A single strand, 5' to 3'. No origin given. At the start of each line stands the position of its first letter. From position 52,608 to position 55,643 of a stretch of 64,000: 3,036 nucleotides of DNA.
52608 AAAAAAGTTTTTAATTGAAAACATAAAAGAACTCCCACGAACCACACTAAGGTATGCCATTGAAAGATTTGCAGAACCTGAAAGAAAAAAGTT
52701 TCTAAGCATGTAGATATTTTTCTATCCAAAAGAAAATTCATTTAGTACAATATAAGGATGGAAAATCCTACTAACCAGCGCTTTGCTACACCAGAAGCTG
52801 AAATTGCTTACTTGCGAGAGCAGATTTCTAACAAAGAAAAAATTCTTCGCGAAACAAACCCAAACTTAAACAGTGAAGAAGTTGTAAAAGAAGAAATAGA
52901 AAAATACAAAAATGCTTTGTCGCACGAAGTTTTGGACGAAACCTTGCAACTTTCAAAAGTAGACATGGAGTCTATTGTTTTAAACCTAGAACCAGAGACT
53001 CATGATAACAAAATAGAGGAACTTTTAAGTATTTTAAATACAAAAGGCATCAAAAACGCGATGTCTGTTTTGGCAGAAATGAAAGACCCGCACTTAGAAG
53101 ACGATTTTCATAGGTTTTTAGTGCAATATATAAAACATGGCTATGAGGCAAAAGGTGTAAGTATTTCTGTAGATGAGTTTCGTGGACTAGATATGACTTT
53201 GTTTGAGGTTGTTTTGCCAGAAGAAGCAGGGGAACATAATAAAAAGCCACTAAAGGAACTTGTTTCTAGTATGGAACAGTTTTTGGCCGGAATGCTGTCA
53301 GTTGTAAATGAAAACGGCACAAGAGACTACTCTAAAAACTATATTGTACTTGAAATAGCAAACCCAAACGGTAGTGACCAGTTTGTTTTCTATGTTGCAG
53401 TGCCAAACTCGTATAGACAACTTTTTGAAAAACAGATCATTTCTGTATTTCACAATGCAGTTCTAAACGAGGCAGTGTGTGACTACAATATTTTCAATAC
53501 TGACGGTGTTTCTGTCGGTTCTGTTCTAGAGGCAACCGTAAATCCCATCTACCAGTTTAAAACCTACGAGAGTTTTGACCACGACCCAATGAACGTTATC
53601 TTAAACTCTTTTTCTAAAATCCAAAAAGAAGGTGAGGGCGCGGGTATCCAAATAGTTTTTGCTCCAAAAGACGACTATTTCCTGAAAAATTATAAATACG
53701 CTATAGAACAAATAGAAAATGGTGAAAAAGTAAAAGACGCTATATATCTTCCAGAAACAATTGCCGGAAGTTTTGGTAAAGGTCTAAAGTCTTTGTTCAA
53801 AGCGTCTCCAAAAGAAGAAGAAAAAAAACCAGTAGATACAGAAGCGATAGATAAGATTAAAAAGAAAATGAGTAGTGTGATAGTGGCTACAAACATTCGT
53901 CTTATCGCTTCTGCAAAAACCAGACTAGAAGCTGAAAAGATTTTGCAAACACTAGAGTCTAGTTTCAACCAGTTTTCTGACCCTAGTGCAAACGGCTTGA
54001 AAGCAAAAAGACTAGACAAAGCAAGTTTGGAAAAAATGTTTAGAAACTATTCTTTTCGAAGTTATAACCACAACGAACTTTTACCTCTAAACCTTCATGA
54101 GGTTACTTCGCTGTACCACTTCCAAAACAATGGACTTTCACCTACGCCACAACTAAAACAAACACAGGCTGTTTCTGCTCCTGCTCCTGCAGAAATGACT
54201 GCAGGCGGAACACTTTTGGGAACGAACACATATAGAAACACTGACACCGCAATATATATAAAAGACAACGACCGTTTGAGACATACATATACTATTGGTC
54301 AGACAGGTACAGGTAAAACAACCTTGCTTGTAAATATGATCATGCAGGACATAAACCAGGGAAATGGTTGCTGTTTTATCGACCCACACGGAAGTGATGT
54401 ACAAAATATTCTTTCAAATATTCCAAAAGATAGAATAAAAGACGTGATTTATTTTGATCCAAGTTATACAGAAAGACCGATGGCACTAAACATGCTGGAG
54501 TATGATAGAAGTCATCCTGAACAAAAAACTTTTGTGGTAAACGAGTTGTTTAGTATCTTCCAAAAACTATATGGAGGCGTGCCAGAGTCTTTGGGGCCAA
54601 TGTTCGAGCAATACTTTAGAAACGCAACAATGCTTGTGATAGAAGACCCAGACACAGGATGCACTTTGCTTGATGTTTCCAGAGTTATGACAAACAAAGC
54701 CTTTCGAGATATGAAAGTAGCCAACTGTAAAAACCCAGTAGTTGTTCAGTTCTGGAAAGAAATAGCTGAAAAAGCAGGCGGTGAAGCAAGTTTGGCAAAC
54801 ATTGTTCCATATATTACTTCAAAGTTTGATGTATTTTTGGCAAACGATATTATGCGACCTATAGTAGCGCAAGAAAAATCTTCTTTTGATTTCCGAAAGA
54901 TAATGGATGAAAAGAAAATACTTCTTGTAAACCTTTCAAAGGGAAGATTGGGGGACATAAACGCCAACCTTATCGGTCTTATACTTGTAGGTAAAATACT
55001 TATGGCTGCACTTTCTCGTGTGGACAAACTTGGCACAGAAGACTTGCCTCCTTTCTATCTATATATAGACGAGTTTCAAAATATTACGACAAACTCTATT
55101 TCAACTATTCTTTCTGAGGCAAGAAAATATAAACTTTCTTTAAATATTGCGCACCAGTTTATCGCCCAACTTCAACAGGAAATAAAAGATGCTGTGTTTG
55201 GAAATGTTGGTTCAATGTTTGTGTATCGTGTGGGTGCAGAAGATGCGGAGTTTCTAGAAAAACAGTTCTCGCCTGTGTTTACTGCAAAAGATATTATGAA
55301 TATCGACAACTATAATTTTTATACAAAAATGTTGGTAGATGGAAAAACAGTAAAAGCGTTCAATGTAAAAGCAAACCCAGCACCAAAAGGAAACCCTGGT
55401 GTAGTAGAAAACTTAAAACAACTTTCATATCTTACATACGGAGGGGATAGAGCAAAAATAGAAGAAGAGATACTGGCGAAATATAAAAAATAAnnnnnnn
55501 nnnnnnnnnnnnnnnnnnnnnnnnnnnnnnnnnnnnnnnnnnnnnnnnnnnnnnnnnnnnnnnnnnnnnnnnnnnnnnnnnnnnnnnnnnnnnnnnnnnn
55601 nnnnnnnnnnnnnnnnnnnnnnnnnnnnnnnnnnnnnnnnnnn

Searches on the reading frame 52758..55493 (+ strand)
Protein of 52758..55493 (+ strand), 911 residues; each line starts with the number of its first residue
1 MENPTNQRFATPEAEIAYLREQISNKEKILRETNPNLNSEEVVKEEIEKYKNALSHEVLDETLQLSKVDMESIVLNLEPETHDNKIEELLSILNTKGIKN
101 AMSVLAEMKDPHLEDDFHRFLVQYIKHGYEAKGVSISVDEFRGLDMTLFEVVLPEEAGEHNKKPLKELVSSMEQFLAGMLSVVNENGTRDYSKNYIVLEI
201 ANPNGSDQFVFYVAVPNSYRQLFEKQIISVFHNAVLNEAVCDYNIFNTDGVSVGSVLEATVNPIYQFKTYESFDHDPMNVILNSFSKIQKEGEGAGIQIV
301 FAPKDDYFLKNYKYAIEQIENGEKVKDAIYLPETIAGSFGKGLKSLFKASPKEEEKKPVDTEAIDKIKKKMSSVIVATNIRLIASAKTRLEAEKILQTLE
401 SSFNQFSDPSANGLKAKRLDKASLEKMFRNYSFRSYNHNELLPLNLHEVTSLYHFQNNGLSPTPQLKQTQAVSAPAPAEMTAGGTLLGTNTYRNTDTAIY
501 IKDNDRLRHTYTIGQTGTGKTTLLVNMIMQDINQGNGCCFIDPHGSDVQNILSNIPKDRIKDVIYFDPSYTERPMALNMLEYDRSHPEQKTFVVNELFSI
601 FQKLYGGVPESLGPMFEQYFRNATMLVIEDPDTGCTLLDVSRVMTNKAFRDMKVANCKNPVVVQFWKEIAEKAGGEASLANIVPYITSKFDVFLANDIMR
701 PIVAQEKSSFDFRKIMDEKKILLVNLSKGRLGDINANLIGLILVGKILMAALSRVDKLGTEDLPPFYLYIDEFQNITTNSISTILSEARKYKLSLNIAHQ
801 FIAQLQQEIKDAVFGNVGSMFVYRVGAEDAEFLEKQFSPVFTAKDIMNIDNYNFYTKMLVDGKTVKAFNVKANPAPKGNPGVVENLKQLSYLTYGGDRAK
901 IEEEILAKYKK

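Call 8: search_protein_families(library=pfam, proteins=[window:52758-55493:+], max_evalue=1)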
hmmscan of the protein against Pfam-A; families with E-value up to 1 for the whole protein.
window:52758-55493:+ (911 aa): 13 families
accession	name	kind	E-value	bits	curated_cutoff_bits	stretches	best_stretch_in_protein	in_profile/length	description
PF02534.20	T4SS-DNA_transf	-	1.6e-07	31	20.1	1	499-808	44-347/468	Type IV secretory system Conjugative DNA transfer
PF12696.13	TraG-D_C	-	8e-06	26.2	22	1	765-833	1-72/126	TraM recognition site of TraD and TraG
PF10412.15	TrwB_AAD_bind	-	0.00035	20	20.5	1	504-548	12-56/387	Type IV secretion-system coupling protein DNA-binding domain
PF13401.12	AAA_22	-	0.0013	19.5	27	1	509-554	7-53/130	AAA domain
PF03193.22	RsgA_GTPase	-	0.0046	17.2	30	0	51-136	5-91/174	RsgA GTPase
PF20720.3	nSTAND3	-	0.008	16.3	27.2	1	513-567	23-72/155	Novel STAND NTPase 3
PF01935.23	DUF87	-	0.025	15.1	23.2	1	494-545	9-62/220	Helicase HerA, central domain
PF17201.10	Cache_3-Cache_2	-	0.062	13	27.7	1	800-877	186-264/299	Cache 3/Cache 2 fusion domain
PF25199.1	nSTAND_NTPase5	-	0.063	13.5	34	1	502-558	36-93/145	Novel STAND NTPase 5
PF13191.12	AAA_16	-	0.081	13.9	32.6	0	508-535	25-51/167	AAA ATPase domain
PF13245.12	AAA_19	-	0.1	13.2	25.1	0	512-539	16-45/134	AAA domain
PF01580.24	FtsK_SpoIIIE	-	0.11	12.4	24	1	502-529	33-61/221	FtsK/SpoIIIE family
PF06745.19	ATPase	-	0.12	12.1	26.6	0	509-541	21-54/231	KaiC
